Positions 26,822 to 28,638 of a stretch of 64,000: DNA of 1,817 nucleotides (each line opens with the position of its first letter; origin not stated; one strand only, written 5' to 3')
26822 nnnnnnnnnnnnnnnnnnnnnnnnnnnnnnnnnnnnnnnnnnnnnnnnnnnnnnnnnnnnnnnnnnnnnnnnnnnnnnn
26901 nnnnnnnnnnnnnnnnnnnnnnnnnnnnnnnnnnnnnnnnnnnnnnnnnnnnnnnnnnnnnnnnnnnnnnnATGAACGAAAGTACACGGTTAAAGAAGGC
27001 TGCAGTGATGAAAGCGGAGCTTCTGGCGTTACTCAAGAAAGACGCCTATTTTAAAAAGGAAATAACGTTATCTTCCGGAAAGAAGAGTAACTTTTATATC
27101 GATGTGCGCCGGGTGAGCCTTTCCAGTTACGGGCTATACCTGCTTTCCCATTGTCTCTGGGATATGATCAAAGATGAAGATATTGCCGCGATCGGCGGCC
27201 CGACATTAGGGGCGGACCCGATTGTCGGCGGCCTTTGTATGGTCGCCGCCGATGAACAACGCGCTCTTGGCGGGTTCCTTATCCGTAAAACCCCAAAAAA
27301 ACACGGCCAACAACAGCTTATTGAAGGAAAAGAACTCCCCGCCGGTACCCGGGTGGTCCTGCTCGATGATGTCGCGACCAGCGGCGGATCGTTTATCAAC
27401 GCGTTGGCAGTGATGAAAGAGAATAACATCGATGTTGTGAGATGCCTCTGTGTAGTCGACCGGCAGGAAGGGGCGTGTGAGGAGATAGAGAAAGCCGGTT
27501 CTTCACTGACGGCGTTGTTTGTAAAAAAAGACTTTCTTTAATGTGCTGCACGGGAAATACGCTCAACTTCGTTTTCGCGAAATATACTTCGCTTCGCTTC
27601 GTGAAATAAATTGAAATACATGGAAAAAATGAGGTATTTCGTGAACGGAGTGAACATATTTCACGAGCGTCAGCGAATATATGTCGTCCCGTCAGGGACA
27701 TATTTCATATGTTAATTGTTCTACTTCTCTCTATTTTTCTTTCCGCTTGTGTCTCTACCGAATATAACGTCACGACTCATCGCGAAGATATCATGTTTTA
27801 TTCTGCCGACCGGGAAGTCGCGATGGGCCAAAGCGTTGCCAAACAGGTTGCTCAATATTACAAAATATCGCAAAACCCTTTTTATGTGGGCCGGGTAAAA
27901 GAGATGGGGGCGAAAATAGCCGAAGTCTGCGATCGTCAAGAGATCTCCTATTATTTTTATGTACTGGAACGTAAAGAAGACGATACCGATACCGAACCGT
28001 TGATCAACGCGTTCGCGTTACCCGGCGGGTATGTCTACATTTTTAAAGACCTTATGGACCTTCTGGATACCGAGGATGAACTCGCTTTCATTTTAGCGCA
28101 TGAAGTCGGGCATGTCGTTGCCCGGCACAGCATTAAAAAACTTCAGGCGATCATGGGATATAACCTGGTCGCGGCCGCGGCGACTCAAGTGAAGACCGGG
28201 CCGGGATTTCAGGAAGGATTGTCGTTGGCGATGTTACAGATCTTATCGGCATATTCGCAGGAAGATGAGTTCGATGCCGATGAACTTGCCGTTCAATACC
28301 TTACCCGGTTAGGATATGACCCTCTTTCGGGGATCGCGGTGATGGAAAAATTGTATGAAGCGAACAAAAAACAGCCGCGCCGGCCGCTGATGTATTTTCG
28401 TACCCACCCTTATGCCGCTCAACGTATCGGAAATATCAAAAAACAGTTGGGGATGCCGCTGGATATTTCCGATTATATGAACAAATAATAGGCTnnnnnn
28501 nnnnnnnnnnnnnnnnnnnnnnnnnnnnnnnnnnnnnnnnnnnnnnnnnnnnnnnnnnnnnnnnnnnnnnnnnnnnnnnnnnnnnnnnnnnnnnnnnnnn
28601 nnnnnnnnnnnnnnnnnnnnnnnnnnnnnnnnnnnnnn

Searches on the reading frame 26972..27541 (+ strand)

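Call 59: search_protein_families(library=pfam, proteins=[window:26972-27541:+], max_evalue=0.00001)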
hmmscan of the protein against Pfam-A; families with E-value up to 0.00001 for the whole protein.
window:26972-27541:+ (189 aa): 1 family
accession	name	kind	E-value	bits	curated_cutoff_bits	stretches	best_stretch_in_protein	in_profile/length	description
PF00156.33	Pribosyltran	-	6.7e-09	35.7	26.3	1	111-171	71-133/158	Phosphoribosyl transferase domain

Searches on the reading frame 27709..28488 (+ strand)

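Call 59: search_protein_families(library=pfam, proteins=[window:27709-28488:+], max_evalue=0.00001)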
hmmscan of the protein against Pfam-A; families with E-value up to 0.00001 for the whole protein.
window:27709-28488:+ (259 aa): 1 family
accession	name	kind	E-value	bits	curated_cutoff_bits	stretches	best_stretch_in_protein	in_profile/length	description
PF01435.24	Peptidase_M48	-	3.5e-29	102.4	20.3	1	62-245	6-184/186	Peptidase family M48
